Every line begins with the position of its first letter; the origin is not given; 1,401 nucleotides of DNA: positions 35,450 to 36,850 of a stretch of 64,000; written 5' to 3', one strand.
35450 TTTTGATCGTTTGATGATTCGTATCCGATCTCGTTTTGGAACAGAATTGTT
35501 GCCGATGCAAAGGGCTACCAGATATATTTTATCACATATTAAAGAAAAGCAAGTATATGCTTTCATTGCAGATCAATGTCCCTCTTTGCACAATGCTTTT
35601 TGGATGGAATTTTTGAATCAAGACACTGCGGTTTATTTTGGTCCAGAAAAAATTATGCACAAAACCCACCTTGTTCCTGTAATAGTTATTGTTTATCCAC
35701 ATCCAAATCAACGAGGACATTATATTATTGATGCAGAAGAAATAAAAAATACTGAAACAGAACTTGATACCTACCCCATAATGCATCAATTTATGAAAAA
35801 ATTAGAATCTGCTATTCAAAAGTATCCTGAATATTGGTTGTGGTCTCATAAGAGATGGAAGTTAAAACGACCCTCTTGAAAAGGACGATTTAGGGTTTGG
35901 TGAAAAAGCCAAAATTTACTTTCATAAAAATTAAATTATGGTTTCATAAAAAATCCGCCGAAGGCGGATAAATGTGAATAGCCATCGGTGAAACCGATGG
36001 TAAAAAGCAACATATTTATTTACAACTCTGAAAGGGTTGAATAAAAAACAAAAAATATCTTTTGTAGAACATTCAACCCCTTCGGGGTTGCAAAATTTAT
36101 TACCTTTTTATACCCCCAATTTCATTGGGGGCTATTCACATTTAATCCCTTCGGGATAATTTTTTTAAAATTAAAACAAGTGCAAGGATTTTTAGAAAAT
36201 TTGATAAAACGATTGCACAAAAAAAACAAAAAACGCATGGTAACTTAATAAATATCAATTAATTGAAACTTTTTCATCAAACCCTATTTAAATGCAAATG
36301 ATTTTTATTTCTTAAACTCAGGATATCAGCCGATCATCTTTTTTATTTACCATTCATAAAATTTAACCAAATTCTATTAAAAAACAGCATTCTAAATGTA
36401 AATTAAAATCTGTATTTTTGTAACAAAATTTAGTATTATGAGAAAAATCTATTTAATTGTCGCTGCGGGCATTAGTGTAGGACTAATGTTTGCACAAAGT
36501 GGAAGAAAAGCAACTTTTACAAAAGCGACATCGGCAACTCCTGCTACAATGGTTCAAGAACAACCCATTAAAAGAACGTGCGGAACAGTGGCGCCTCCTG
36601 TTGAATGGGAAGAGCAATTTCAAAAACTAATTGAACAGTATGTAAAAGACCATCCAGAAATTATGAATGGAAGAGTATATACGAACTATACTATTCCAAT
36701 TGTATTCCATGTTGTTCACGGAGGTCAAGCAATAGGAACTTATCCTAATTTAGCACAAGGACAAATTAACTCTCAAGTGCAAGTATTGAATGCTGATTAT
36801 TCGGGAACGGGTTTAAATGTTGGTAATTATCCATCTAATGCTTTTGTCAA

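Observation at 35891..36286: Intergenic quasi-palindrome of six GAA/TTC-triloop hairpins with compensatory stem changes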

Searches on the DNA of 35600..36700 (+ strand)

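Call 4: search_rna_families(source=window, start=35600, end=36700, threshold=evalue, max_evalue=10, show_alignments=3)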
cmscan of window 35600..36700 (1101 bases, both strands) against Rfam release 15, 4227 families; matches with E-value up to 10: 23.
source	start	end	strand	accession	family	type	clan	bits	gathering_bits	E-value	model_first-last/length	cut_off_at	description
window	35968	36145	-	RF04156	MIR2670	Gene; miRNA;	-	32.9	117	7.1e-05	1-200/200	no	MIR2670 microRNA precursor family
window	35974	36138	-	RF03926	MIR1435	Gene; miRNA;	-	29.6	94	0.045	1-186/186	no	MIR1435 microRNA precursor family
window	35947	36027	-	RF00033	MicF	Gene; antisense;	-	24.4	79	0.59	1-94/94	no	MicF RNA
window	35969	36145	+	RF03926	MIR1435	Gene; miRNA;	-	23.4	94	0.89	1-186/186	no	MIR1435 microRNA precursor family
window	36314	36382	-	RF02329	TtnuHACA22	Gene; snRNA; snoRNA; HACA-box;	-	22.8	90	1.2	1-103/103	no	Tetrahymena snoRNA TtnuHACA22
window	36089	36168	+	RF00033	MicF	Gene; antisense;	-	22.2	79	1.6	1-94/94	no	MicF RNA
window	35947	36018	+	RF03154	twister-P3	Gene; ribozyme;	CL00120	19.9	39.9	0.47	1-73/73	no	type-P3 twister ribozyme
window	35911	35977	-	RF02900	AaHKsRNA82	Gene; sRNA;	-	19.7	51.4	4.7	1-81/81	no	Aggregatibacter sRNA 82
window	36013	36098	+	RF00904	mir-392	Gene; miRNA;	-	18.8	62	1.7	1-75/75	no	mir-392 microRNA precursor family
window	35941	36108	-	RF03533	SQ1002_RNA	Gene; sRNA;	-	18.3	128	0.26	1-237/237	no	Clostridioides difficile sRNA SQ1002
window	36011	36065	+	RF02428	SpF11_sRNA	Gene; sRNA;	-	18.3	54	8.8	1-95/95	no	Streptococcus sRNA SpF11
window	35995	36060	+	RF00342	snoZ40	Gene; snRNA; snoRNA; CD-box;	-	17.4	50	2.3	1-73/73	no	Small nucleolar RNA Z40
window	36009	36104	-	RF00689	MIR390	Gene; miRNA;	-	17.4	77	2.4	1-121/121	no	MIR390 microRNA precursor family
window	36017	36095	-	RF03814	mir-2797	Gene; miRNA;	-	17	74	7.4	1-77/77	no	mir-2797 microRNA precursor family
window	36001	36110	-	RF04199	MIR6027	Gene; miRNA;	-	16.8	95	1.6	1-159/159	no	MIR6027 microRNA precursor family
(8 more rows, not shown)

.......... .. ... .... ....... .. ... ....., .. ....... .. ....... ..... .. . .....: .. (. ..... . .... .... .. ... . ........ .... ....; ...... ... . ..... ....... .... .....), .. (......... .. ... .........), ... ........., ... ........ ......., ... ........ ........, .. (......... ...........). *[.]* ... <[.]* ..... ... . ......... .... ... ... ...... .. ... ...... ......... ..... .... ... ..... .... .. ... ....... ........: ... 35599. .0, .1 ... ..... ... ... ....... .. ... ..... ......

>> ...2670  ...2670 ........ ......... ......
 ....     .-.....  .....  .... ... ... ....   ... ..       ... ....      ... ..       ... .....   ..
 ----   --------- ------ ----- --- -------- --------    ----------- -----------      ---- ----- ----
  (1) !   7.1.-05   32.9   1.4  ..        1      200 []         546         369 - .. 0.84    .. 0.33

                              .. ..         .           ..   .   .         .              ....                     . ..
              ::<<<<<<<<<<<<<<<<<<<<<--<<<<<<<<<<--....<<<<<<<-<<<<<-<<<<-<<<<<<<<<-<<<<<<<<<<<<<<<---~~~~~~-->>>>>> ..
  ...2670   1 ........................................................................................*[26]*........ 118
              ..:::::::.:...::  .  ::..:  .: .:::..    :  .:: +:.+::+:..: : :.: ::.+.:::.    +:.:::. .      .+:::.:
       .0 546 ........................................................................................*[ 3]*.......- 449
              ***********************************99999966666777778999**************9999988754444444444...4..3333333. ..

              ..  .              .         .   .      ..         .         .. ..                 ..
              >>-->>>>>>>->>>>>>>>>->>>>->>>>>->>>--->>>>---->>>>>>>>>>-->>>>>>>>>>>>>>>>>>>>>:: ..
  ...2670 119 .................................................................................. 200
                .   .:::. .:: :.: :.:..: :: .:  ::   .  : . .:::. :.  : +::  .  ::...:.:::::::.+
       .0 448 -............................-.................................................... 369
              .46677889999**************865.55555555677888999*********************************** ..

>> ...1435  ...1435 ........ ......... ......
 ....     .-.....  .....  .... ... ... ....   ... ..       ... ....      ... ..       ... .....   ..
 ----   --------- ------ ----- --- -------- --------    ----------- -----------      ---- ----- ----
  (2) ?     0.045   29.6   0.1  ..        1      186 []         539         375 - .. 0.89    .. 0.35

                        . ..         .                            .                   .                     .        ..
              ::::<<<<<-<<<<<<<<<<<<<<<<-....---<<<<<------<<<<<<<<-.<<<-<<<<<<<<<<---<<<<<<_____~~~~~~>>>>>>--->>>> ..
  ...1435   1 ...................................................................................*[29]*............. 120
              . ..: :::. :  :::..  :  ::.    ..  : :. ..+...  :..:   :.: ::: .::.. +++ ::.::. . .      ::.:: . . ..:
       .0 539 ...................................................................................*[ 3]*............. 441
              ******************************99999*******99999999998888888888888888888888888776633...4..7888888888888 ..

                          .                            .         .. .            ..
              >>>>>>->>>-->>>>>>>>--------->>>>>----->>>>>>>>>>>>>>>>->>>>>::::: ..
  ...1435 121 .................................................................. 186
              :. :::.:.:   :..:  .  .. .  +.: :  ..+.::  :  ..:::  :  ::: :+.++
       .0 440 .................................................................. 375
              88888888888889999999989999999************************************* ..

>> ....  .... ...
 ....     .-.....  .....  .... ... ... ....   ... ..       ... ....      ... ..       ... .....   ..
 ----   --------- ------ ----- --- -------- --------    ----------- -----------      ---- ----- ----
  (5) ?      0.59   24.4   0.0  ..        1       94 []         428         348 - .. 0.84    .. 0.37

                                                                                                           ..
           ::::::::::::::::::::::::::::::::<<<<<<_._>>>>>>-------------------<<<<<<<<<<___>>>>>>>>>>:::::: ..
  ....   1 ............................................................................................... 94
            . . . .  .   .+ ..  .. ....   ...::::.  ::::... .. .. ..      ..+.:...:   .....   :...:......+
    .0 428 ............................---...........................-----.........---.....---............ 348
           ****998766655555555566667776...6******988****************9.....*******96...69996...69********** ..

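Call 32: search_rna_families(sources=[L207, L150, L173, L146, L235, L203, L149, L127, L128, L169, L155, L132, L160, L129], threshold=gathering)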
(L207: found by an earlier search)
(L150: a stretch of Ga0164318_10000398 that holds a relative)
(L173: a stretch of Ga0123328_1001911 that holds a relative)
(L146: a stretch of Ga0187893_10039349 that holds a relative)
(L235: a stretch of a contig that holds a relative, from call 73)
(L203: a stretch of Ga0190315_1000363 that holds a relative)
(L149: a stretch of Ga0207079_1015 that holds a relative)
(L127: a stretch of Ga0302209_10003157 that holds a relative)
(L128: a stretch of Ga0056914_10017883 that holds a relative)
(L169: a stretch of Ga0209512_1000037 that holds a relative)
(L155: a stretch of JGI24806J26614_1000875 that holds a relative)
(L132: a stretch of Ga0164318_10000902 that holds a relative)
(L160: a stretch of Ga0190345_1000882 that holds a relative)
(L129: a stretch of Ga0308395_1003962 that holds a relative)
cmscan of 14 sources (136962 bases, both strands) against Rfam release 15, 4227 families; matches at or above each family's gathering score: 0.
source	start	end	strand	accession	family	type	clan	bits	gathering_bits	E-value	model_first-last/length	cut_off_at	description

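Call 64: build_rna_model(alignment_id=A2, structure=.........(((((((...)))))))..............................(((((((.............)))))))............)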
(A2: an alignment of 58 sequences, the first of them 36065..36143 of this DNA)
Model R1 built from alignment A2 (58 sequences, 95 columns); structure: as given.
model positions 78; base pairs 14; branch points 1; effective number of sequences 4.28; information 0.725 bits per position. Calibrated on 0.2 Mb of random sequence (short: E-values are rough).
structure used (alignment columns):
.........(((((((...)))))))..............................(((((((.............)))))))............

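Call 65: search_with_rna_model(model_id=R1, sources=[window, L247, L248, L249, L250, L004, L006, L001], max_evalue=1, show_alignments=0)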
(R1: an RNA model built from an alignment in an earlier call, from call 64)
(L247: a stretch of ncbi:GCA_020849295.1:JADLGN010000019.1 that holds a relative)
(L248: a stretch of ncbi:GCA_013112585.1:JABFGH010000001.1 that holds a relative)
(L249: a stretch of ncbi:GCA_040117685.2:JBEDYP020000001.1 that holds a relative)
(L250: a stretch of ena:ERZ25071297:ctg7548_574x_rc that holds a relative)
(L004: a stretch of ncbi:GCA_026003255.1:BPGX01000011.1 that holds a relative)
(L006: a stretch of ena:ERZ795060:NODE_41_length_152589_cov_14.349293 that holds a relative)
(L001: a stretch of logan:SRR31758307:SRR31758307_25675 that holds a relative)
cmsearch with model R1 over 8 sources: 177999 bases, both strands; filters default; matches with E-value up to 1: 14.
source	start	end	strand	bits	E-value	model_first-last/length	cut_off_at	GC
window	36065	36143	+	78.8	2.1e-15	1-78/78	no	0.38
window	35970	36048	-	75.6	1.2e-14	1-78/78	no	0.32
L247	3427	3498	-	51.9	4.1e-09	1-78/78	no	0.33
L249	10444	10532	+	43.3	4.4e-07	1-78/78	no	0.37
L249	9917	9989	-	40.6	1.9e-06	1-78/78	no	0.32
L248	9898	9975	-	37.9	8.1e-06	1-78/78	no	0.24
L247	3939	4009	+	36.4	1.8e-05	1-78/78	no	0.42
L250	9779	9840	+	30.9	0.00035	1-78/78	no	0.31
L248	10754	10835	-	30.4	0.00046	1-78/78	no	0.3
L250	9946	10003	-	29.9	0.0006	1-78/78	no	0.29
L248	9706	9783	+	27.5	0.0022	1-78/78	no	0.37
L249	9955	10020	+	24.6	0.01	1-78/78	no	0.36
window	31524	31593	-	22.2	0.037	1-78/78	no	0.3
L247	3908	3964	-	16.2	0.95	10-68/78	no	0.3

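Call 73: search_with_rna_model(model_id=R1, sources=[L146, L156, L157, L188, L208, L209, L211, L221, L235, L236], max_evalue=0.01)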
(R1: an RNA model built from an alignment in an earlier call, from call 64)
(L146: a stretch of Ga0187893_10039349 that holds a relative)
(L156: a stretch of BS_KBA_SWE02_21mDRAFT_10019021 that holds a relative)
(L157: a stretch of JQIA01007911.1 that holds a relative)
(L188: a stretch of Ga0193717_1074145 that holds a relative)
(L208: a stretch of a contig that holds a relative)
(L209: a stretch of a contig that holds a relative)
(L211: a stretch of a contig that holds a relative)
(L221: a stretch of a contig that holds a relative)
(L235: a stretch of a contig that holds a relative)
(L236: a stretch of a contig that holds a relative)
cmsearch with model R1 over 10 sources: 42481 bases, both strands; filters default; matches with E-value up to 0.01: 38.
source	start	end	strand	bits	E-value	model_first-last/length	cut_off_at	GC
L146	2636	2713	+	83.9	3.2e-17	1-78/78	no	0.44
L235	692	771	-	82.4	7.2e-17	1-78/78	no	0.35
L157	3136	3216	-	80.5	2e-16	1-78/78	no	0.36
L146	3669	3746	+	78.9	4.8e-16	1-78/78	no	0.49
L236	774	852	+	74.2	6e-15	1-78/78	no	0.34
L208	1586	1665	-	73.2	1e-14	1-78/78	no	0.3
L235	530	609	-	73.1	1.1e-14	1-78/78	no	0.36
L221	2296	2371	-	72.6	1.4e-14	1-78/78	no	0.47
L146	2761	2838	+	72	1.9e-14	1-78/78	no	0.44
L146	3085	3161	-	71.5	2.7e-14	1-78/78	no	0.48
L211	862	938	-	71.3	2.9e-14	1-78/78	no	0.47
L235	3925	4001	+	69.6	7.4e-14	1-78/78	no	0.35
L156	1173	1252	+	66.6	3.7e-13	1-78/78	no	0.44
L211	554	630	+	66.2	4.6e-13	1-78/78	no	0.49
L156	1079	1158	-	65.7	6.1e-13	1-78/78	no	0.32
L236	246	323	-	64.4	1.2e-12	1-78/78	no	0.4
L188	195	269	-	63.3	2.1e-12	1-78/78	no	0.44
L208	1725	1802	+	63.1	2.4e-12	1-78/78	no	0.37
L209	1117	1197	-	62.7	2.9e-12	1-78/78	no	0.41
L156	2004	2082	-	58.5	2.8e-11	1-78/78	no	0.3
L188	815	889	+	58.1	3.6e-11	1-78/78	no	0.43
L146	3808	3885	-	57.6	4.5e-11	1-78/78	no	0.46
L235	575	639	+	53.8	3.6e-10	1-78/78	no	0.42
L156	2097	2185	+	53.6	4e-10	1-78/78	no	0.49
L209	59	139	-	51.6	1.2e-09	1-78/78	no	0.38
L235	1419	1486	-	51.2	1.5e-09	10-78/78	no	0.44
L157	2480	2554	-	49.7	3.2e-09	1-78/78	no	0.31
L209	1213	1294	+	48.1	7.9e-09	1-78/78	no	0.5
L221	1772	1850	+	47.7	9.6e-09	1-78/78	no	0.46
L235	395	477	+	41.9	2.2e-07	1-78/78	no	0.35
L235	1691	1755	-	39.7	7.4e-07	1-78/78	no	0.35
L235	1487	1546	-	39.1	9.9e-07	1-78/78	no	0.38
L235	1568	1639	+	37.6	2.3e-06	1-78/78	no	0.31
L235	1289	1367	+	35.1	8.6e-06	1-78/78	no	0.35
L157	3029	3088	+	33.2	2.4e-05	1-78/78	no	0.3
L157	3230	3299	+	31.8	5e-05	1-78/78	no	0.37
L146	3851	3915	+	26.4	0.00096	1-78/78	no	0.4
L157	3353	3431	-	23.3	0.0049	1-78/78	no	0.37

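Call 80: search_with_rna_model(model_id=R1, sources=[L251, L252], max_evalue=0.01)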
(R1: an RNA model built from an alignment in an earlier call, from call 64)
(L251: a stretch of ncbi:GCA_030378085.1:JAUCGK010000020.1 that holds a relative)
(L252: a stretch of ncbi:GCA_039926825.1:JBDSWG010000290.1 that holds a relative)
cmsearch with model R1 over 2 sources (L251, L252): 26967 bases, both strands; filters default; matches with E-value up to 0.01: 11.
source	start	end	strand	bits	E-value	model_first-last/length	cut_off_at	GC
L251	14043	14119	+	76.6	1.1e-15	1-78/78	no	0.42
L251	10869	10944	-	73.3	6.2e-15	1-78/78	no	0.37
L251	10741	10817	+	71.8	1.4e-14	1-78/78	no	0.39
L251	11026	11103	+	70.5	2.8e-14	1-78/78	no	0.4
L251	10584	10659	-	66.4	2.6e-13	1-78/78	no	0.37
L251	11155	11236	-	44.9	2.8e-08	1-78/78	no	0.39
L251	10442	10532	+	42.4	1.1e-07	1-78/78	no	0.36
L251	14157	14222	-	41.8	1.5e-07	1-78/78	no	0.35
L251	9942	10008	-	25.2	0.0012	1-78/78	no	0.3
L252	4672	4732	+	24.3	0.0019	1-78/78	no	0.49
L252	4908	4975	-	23.9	0.0024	1-78/78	no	0.51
